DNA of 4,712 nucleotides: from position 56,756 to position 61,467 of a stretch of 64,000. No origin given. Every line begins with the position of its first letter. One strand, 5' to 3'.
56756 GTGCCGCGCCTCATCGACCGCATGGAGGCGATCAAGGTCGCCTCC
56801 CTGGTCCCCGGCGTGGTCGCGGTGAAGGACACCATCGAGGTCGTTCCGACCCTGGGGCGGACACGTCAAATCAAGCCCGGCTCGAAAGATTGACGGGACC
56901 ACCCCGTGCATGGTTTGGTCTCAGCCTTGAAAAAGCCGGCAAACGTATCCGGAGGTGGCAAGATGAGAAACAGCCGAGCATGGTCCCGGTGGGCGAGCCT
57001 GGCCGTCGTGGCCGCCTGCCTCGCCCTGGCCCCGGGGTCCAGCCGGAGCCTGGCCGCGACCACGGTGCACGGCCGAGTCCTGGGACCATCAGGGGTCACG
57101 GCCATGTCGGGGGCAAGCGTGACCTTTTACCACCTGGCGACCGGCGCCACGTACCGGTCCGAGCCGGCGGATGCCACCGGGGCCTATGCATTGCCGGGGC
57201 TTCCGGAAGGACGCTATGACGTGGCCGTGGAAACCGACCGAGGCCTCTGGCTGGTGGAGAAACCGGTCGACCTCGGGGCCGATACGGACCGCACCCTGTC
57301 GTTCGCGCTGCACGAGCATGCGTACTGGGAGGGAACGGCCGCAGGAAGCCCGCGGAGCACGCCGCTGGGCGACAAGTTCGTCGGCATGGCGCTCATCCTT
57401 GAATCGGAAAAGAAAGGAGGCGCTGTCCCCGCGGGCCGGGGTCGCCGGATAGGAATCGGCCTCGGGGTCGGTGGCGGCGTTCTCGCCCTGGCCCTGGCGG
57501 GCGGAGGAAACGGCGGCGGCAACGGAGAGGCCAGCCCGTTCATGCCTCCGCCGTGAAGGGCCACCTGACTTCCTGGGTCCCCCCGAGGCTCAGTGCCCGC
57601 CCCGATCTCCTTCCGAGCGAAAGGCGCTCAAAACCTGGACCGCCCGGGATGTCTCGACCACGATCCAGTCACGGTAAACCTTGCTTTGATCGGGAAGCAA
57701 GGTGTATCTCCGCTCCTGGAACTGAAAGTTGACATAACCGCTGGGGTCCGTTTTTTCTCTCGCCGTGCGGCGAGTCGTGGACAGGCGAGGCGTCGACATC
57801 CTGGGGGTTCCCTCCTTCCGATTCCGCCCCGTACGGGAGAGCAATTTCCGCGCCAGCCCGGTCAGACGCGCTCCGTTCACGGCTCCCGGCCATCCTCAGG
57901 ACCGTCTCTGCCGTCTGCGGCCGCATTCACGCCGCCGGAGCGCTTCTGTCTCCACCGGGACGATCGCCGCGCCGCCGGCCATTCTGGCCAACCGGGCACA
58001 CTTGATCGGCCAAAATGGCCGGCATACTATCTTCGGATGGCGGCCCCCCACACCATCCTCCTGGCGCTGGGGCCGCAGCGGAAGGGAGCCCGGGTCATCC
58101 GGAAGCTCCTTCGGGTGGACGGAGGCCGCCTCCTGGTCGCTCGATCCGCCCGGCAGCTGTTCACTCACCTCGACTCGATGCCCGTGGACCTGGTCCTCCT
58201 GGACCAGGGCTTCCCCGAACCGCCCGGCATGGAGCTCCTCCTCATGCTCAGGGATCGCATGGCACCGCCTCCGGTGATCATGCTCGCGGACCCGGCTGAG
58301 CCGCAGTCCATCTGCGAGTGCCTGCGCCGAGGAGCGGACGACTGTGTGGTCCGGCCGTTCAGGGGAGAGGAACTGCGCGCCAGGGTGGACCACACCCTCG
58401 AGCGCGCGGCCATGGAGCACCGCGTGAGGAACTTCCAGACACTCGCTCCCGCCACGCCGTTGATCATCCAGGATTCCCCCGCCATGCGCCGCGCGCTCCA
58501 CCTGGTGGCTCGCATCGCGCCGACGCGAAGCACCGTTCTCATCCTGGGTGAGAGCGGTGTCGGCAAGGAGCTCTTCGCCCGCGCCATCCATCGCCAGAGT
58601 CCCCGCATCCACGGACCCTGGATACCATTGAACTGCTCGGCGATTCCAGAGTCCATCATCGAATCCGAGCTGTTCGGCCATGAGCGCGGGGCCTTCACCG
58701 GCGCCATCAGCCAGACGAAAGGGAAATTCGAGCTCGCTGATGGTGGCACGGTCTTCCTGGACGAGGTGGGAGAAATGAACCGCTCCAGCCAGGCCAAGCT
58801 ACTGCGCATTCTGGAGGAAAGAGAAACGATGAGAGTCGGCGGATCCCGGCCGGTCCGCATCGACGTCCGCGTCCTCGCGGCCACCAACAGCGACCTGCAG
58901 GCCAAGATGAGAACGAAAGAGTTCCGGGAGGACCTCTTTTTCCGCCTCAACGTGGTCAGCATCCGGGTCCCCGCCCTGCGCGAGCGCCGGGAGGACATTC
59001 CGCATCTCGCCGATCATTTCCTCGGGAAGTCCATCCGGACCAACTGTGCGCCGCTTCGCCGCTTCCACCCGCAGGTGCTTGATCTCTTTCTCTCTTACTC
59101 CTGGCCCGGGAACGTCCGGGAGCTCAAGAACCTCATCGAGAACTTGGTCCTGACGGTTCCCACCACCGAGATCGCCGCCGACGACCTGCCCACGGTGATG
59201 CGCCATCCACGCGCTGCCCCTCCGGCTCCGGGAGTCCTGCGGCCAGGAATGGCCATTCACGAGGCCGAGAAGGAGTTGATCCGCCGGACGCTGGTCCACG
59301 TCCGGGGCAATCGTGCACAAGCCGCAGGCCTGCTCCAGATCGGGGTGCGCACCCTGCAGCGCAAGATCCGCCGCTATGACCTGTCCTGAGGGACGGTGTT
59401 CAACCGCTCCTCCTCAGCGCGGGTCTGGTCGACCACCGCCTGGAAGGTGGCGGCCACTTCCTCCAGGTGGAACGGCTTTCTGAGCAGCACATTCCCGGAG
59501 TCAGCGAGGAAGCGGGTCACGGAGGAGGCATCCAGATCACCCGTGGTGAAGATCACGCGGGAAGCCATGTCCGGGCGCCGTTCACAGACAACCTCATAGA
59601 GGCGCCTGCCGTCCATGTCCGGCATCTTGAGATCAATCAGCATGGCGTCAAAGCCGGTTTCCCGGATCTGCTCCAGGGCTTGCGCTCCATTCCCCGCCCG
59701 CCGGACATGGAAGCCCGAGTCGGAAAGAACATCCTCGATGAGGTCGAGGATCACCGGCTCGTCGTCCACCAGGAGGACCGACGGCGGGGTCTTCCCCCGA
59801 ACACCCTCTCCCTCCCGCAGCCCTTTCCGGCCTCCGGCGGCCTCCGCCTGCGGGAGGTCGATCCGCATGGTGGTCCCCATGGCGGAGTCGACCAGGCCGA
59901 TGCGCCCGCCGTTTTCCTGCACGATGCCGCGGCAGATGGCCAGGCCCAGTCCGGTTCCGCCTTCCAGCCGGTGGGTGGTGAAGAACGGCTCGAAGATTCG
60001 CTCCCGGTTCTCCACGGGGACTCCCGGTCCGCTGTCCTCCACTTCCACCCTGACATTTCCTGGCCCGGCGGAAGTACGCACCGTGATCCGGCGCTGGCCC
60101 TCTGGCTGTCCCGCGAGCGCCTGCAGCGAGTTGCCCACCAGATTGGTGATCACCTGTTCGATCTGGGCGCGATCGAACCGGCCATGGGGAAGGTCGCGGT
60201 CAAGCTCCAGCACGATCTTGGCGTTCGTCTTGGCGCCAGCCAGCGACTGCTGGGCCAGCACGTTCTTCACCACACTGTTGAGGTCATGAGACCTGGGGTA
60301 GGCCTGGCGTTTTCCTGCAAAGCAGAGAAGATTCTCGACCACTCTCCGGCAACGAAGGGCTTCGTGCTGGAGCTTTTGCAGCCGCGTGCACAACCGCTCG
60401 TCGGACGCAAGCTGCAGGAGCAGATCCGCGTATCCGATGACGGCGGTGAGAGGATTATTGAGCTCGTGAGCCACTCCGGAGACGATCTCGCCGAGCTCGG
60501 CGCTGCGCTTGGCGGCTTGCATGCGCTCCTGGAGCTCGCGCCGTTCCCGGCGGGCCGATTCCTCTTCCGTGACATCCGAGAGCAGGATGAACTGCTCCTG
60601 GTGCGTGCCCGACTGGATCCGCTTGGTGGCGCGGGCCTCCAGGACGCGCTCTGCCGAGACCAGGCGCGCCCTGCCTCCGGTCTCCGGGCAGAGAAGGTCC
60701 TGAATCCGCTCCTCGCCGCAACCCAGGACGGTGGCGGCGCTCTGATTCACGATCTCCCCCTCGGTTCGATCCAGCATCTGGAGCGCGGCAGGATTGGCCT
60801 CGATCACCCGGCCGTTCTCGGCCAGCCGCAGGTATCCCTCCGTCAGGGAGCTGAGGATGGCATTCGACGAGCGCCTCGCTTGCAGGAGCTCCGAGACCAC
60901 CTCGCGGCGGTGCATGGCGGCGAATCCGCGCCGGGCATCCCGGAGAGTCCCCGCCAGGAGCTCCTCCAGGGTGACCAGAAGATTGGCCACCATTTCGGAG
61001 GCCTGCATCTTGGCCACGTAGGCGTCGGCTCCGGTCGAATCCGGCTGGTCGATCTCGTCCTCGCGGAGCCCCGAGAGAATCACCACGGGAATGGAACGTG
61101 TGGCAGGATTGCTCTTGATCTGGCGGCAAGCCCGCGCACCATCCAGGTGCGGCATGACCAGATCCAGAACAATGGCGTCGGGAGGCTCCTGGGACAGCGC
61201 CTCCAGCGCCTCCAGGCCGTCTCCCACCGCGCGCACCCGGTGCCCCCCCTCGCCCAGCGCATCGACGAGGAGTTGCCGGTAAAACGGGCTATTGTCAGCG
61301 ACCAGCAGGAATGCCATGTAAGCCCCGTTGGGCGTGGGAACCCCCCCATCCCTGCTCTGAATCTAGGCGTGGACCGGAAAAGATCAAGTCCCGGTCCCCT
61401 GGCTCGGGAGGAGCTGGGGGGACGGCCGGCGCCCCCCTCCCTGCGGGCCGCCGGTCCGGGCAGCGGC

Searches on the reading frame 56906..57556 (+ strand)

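Call 12: search_protein_families(library=pfam, proteins=[window:56906-57556:+], max_evalue=0.001)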
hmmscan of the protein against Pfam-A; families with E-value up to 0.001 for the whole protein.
window:56906-57556:+ (216 aa): 1 family
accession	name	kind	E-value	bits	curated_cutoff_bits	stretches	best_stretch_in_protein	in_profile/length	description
PF13620.12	CarboxypepD_reg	-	2e-10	41.3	32.3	1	53-135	1-81/82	Carboxypeptidase regulatory-like domain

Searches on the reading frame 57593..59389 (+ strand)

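Call 12: search_protein_families(library=pfam, proteins=[window:57593-59389:+], max_evalue=0.001)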
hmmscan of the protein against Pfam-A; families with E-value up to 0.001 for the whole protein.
window:57593-59389:+ (598 aa): 8 families
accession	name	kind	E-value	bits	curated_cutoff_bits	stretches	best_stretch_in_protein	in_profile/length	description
PF00158.32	Sigma54_activat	-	1.6e-67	226.8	20.2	1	291-457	1-167/168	Sigma-54 interaction domain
PF25601.1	AAA_lid_14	-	3.5e-24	84.9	27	1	463-541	1-79/87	AAA+ ATPase lid domain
PF14532.12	Sigma54_activ_2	-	7.9e-17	62.2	25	1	297-462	6-138/138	Sigma-54 interaction domain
PF00072.30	Response_reg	-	1.4e-13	51.4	30.2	1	167-265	12-110/111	Response regulator receiver domain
PF02954.25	HTH_8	-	1.3e-10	41.2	22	1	557-595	4-42/42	Bacterial regulatory protein, Fis family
PF07728.20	AAA_5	-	4.3e-07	30.5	22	1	315-433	2-123/139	AAA domain (dynein-related subfamily)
PF00004.35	AAA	-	6.8e-05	23.8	21.2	1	315-440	1-119/131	ATPase family associated with various cellular activities (AAA)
PF01078.27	Mg_chelatase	-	0.00088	19.2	20.3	0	370-412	93-135/207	Magnesium chelatase, subunit ChlI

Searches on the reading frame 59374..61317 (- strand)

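Call 48: search_protein_families(library=pfam, proteins=[window:59374-61317:-], max_evalue=0.01)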
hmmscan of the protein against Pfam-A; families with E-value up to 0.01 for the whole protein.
window:59374-61317:- (647 aa): 7 families
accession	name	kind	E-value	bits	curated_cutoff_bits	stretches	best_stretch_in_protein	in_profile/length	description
PF00072.30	Response_reg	-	2.1e-39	134.6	30.2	2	514-623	1-108/111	Response regulator receiver domain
PF02518.31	HATPase_c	-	2.4e-24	86.3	26.4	1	382-491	2-110/111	Histidine kinase-, DNA gyrase B-, and HSP90-like ATPase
PF00512.31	HisKA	-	2.7e-13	50.2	26.9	1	275-333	2-60/66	His Kinase A (phospho-acceptor) domain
PF13426.13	PAS_9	-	0.00011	22.9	27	1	163-206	5-47/103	PAS domain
PF13581.12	HATPase_c_2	-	0.00059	20.3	27.4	1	403-468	47-111/127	Histidine kinase-like ATPase domain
PF00989.32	PAS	-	0.00069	20.1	22.6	1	153-197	5-49/113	PAS fold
PF13188.13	PAS_8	-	0.00088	19.5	21.8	1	153-189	5-42/65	PAS domain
